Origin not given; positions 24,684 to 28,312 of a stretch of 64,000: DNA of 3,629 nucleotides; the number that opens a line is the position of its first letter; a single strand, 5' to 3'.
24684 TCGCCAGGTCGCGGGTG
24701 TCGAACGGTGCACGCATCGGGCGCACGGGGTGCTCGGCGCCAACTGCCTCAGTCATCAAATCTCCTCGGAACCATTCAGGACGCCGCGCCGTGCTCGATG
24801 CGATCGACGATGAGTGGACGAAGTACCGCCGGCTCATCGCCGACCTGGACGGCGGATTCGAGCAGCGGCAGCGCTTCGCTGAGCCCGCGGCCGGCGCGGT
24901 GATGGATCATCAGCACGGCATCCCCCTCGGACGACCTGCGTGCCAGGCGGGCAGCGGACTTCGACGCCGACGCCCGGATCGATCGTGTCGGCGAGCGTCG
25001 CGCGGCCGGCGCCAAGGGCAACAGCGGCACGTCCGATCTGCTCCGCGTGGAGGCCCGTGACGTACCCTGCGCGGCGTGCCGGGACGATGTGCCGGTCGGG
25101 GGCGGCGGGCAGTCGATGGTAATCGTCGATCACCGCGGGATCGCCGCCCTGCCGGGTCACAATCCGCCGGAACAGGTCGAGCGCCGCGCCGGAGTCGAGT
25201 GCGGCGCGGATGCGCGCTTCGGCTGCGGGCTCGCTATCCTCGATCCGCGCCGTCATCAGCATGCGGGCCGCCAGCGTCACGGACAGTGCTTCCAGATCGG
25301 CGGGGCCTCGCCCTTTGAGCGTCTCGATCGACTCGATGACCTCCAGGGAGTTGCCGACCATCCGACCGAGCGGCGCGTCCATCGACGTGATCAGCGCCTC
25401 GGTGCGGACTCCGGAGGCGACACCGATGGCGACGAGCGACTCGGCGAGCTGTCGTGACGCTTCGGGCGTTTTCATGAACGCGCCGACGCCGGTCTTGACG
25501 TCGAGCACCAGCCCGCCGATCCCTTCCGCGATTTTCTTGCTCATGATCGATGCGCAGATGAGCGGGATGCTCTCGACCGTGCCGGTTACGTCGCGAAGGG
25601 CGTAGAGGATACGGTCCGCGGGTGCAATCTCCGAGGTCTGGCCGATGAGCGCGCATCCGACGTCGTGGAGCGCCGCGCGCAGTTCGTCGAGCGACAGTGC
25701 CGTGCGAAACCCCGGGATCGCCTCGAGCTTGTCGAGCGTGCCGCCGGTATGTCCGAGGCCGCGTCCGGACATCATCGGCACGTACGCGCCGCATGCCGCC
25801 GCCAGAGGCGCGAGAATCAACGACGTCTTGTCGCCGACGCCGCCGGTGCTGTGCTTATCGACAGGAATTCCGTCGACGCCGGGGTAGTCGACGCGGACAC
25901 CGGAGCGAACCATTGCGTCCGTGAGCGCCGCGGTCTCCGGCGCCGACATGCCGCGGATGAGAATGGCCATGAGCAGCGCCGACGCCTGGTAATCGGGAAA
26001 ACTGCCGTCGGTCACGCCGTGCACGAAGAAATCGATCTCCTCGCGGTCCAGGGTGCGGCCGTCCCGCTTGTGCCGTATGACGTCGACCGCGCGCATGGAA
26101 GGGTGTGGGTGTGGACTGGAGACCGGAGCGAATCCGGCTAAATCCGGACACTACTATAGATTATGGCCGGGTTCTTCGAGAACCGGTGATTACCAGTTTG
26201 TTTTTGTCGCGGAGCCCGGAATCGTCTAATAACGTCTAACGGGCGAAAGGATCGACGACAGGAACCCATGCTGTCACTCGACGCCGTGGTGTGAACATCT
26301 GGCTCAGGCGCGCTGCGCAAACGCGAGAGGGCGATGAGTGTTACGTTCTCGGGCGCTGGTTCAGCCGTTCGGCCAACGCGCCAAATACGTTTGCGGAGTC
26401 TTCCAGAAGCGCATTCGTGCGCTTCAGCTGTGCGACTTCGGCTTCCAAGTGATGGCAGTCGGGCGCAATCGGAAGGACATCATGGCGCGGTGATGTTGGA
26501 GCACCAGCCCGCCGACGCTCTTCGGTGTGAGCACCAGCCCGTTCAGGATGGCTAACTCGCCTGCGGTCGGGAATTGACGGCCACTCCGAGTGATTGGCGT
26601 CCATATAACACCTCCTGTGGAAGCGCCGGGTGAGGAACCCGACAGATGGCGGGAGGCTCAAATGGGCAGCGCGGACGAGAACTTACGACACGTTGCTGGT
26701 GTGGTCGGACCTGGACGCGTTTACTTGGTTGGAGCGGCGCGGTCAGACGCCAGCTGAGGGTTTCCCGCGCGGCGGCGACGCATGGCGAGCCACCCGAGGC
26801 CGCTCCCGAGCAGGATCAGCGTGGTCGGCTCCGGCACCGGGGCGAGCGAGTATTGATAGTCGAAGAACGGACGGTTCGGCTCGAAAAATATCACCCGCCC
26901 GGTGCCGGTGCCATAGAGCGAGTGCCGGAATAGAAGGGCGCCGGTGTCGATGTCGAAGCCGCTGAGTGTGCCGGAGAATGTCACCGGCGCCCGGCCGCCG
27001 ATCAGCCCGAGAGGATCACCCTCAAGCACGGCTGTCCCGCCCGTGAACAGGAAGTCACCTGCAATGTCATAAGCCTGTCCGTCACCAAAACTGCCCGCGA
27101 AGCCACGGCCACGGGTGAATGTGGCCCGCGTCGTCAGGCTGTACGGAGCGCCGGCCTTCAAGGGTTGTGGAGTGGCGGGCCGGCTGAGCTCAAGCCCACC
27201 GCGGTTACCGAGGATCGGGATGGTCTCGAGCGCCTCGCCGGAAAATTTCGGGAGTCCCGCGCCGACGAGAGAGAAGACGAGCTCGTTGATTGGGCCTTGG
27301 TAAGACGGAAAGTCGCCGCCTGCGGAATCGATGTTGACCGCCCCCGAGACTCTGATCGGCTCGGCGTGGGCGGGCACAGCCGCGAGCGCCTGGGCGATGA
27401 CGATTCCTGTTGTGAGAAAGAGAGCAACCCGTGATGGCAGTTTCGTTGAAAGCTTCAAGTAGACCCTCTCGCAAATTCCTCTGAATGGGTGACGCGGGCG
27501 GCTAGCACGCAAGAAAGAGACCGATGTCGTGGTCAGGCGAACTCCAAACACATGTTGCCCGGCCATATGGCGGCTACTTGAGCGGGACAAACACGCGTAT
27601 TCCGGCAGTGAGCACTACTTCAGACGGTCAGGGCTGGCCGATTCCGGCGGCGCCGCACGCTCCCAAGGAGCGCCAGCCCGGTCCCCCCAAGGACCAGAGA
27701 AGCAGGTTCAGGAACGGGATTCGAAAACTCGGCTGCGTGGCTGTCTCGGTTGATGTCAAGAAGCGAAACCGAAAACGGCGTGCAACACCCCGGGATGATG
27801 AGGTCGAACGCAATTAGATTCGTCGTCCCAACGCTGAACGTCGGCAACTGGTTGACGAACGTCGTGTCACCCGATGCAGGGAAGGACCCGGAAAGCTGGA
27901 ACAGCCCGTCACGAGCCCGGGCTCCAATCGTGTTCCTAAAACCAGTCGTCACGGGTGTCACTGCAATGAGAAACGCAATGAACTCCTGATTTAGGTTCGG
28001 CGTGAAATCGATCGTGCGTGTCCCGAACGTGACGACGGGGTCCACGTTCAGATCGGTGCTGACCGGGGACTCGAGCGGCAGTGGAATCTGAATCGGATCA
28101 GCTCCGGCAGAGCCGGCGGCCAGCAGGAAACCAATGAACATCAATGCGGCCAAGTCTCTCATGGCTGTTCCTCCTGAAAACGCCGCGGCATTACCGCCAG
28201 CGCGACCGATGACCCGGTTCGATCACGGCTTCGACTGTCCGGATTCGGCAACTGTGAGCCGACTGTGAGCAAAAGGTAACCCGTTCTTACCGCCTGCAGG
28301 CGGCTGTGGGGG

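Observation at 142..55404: A multi-family heptanucleotide tandem-repeat system occupies nearly every native intergenic spacer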

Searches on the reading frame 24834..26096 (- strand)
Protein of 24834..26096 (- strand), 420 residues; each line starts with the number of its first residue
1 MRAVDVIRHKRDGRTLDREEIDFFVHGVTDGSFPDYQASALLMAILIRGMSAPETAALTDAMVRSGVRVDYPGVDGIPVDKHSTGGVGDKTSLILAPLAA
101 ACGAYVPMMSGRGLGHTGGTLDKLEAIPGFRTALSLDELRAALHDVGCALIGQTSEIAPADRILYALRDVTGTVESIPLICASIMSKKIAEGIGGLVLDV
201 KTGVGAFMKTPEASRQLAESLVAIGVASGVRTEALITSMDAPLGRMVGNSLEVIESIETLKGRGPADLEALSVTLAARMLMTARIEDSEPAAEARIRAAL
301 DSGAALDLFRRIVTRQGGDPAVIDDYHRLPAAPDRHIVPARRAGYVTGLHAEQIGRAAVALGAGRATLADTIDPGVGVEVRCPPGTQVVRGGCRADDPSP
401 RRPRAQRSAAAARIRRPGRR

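Call 48: search_protein_families(library=pfam, proteins=[window:24834-26096:-], max_evalue=0.001)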
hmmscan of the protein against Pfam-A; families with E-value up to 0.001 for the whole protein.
window:24834-26096:- (420 aa): 3 families
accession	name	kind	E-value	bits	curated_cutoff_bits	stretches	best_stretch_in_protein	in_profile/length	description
PF00591.27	Glycos_transf_3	-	1e-44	153.5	27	1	79-306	5-253/253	Glycosyl transferase family, a/b domain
PF02885.22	Glycos_trans_3N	-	2.7e-22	78.7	26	1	5-66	2-63/63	Glycosyl transferase family, helical bundle domain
PF07831.19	PYNP_C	-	3.4e-12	46.3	27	1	345-391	1-47/75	Pyrimidine nucleoside phosphorylase C-terminal domain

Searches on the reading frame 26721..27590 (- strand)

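Call 48: search_protein_families(library=pfam, proteins=[window:26721-27590:-], max_evalue=0.001)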
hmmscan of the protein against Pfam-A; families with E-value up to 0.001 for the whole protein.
window:26721-27590:- (289 aa): 1 family
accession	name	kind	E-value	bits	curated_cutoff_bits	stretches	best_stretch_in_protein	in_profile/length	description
PF07589.16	PEP-CTERM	-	4.7e-05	23.7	20.7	1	251-273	1-24/24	PEP-CTERM motif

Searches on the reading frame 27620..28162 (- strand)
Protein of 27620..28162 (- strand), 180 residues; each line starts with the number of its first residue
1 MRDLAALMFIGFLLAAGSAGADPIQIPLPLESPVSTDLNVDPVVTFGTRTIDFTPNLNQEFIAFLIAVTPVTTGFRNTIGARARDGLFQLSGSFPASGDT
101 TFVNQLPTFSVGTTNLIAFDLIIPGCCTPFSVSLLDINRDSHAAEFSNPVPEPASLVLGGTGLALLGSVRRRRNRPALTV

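Call 48: search_protein_families(library=pfam, proteins=[window:27620-28162:-], max_evalue=0.001)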
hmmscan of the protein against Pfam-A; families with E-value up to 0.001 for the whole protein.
window:27620-28162:- (180 aa): 1 family
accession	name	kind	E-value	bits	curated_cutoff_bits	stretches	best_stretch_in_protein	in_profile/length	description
PF07589.16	PEP-CTERM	-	0.00023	21.6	20.7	1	149-173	1-24/24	PEP-CTERM motif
